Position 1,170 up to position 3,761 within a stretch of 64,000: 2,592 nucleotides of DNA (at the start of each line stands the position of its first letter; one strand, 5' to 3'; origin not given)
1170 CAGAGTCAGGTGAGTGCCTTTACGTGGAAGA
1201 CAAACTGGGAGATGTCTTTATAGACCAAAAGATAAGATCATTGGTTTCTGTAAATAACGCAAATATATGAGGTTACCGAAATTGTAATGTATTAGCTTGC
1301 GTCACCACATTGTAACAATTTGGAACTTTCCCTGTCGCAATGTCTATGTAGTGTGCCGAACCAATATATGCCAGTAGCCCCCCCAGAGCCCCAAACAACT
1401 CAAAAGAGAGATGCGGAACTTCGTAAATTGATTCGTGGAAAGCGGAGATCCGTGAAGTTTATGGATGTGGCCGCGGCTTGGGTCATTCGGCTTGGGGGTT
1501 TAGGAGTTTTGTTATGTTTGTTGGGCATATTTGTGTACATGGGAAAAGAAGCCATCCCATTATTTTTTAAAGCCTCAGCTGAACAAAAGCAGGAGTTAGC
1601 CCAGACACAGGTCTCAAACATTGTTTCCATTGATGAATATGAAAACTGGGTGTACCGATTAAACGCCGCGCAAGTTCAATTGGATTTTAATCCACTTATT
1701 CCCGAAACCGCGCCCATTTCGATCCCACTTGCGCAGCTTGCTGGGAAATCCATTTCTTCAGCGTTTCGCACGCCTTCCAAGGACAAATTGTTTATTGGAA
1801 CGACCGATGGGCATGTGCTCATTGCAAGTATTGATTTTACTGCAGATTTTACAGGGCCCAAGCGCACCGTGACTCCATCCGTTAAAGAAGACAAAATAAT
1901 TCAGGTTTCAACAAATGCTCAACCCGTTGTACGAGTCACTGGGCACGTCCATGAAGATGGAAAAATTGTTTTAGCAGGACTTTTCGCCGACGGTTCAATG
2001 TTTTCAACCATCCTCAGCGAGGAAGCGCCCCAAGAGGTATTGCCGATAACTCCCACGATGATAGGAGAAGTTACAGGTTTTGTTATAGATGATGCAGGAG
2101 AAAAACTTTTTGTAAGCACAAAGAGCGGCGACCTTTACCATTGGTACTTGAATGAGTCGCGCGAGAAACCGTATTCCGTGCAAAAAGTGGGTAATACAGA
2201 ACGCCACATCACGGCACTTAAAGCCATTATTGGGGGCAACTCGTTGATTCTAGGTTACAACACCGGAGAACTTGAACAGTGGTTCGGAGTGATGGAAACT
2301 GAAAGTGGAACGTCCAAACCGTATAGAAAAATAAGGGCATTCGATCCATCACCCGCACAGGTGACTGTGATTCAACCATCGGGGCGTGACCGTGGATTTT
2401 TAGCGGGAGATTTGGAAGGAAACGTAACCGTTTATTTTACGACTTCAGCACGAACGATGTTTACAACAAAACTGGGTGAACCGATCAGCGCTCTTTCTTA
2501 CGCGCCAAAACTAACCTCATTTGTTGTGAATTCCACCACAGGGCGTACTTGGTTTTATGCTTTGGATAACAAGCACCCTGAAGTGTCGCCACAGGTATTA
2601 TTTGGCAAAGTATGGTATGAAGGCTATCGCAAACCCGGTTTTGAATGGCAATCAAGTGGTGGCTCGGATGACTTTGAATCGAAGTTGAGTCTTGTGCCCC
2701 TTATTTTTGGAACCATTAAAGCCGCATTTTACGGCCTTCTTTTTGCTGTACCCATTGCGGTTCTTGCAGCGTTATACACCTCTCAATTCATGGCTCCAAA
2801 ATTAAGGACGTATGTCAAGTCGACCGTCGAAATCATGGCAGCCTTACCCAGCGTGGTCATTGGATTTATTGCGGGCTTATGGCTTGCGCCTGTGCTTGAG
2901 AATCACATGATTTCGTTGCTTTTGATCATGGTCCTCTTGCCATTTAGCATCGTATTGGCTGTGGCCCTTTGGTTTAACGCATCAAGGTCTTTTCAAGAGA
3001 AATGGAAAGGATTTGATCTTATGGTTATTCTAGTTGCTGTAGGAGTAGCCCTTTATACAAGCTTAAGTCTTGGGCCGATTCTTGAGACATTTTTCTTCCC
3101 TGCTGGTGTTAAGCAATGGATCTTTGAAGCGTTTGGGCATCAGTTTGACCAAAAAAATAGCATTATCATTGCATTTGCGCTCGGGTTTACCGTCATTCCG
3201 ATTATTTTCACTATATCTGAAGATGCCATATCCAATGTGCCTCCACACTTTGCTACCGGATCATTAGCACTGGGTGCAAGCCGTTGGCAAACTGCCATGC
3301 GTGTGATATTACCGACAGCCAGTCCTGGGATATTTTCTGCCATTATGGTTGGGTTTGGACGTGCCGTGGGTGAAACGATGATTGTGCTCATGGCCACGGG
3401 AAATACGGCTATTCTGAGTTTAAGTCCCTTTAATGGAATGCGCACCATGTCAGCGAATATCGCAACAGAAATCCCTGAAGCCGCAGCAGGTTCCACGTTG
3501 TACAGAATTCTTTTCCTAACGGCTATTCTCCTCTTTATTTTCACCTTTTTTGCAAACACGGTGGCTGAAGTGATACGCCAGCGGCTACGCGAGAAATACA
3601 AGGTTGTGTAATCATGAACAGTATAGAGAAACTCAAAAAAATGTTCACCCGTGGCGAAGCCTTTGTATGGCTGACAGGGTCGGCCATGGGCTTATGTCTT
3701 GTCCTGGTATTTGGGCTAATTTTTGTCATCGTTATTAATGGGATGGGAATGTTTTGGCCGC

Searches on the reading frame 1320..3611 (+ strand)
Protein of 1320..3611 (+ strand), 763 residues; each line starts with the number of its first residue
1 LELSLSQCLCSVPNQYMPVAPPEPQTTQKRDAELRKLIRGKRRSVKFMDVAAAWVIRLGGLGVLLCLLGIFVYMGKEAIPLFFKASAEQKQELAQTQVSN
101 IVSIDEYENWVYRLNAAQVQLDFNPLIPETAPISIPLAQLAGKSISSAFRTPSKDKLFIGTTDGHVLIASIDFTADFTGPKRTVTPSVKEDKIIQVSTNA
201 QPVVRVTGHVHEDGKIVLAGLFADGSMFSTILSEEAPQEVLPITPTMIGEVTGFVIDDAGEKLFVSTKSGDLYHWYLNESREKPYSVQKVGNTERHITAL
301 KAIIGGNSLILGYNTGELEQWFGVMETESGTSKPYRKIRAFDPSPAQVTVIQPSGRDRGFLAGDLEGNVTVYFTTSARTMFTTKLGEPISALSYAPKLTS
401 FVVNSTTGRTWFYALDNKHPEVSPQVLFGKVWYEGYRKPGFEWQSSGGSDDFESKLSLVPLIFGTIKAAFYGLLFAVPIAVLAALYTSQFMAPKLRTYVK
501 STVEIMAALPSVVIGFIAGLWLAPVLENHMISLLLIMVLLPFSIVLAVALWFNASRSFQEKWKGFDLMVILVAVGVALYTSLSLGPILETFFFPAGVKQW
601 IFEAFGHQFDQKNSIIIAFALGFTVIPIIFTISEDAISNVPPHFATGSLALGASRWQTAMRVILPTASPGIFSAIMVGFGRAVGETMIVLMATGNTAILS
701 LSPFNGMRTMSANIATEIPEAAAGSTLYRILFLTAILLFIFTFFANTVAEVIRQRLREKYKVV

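Call 18: search_protein_families(library=pfam, proteins=[window:1320-3611:+], max_evalue=0.001)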
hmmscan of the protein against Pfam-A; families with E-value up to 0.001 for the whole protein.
window:1320-3611:+ (763 aa): 1 family
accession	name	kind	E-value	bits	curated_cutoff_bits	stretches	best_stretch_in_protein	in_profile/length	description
PF00528.27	BPD_transp_1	-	2e-11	44.4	26.4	1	477-757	2-183/184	Binding-protein-dependent transport system inner membrane component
